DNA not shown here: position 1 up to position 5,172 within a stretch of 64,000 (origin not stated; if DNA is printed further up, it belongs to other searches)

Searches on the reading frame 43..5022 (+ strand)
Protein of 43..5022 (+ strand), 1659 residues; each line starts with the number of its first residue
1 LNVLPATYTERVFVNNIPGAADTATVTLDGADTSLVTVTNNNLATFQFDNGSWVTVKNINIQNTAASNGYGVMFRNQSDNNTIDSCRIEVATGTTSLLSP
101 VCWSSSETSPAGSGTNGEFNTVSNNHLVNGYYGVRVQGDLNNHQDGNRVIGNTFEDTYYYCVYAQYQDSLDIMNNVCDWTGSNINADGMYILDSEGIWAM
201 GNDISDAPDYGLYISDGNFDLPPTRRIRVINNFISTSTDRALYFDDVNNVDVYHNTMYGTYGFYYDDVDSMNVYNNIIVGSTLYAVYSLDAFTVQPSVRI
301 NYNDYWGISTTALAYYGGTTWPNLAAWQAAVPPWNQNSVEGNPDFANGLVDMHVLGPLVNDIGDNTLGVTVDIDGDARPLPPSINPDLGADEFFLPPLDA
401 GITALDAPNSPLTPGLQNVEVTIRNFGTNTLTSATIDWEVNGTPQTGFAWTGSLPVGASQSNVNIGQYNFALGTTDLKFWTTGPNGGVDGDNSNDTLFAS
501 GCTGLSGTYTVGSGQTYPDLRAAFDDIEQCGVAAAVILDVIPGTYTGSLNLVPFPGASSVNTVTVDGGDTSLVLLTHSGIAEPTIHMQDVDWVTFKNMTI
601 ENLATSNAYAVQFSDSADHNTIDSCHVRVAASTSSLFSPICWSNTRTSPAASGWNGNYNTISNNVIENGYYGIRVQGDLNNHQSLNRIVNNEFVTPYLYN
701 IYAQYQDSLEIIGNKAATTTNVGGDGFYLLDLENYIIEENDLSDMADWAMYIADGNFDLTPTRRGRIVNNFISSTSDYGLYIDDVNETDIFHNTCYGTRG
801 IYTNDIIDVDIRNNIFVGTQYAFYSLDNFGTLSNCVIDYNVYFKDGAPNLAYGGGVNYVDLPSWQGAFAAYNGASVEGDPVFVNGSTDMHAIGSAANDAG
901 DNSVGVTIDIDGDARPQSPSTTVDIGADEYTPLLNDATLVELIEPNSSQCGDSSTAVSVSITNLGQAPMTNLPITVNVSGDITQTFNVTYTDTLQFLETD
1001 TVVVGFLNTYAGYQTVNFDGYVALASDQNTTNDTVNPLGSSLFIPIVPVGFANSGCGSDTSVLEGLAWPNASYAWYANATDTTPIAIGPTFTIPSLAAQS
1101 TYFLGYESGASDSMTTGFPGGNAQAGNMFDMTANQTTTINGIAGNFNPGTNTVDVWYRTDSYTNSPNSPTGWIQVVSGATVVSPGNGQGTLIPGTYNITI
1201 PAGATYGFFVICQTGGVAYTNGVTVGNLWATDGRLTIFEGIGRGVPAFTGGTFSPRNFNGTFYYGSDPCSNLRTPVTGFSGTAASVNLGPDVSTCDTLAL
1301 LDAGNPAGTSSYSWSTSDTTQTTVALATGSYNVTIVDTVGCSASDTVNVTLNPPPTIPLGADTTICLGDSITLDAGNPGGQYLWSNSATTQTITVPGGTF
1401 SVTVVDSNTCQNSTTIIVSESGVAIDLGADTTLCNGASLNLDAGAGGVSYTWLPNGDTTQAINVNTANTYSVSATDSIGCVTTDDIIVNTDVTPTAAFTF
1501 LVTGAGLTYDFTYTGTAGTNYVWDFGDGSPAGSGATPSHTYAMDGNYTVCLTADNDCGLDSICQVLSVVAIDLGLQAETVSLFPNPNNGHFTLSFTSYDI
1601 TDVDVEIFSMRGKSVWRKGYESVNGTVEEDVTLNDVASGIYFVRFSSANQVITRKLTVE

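Call 84: search_protein_families(library=pfam, proteins=[window:43-5022:+], max_evalue=0.001)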
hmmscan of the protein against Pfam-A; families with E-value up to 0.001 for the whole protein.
window:43-5022:+ (1659 aa): 6 families
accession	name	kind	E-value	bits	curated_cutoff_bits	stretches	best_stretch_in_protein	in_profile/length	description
PF13229.12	Beta_helix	-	1.4e-23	83.7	25.9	3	704-853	6-139/158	Right handed beta helix region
PF19081.6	Ig_7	-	1.5e-13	51.2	27.3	1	1052-1105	9-63/84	Ig-like domain CHU_C associated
PF18911.6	PKD_4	-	2e-13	50.6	27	1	1511-1564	26-79/85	PKD domain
PF18962.6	Por_Secre_tail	-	1.6e-12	48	27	1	1582-1658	1-75/75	Secretion system C-terminal sorting domain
PF05048.19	NosD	-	6.6e-12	45.8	23.6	0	700-826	40-156/212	Periplasmic copper-binding protein (NosD)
PF00801.26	PKD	-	1.2e-09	38.4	23.5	1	1505-1560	13-72/80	PKD domain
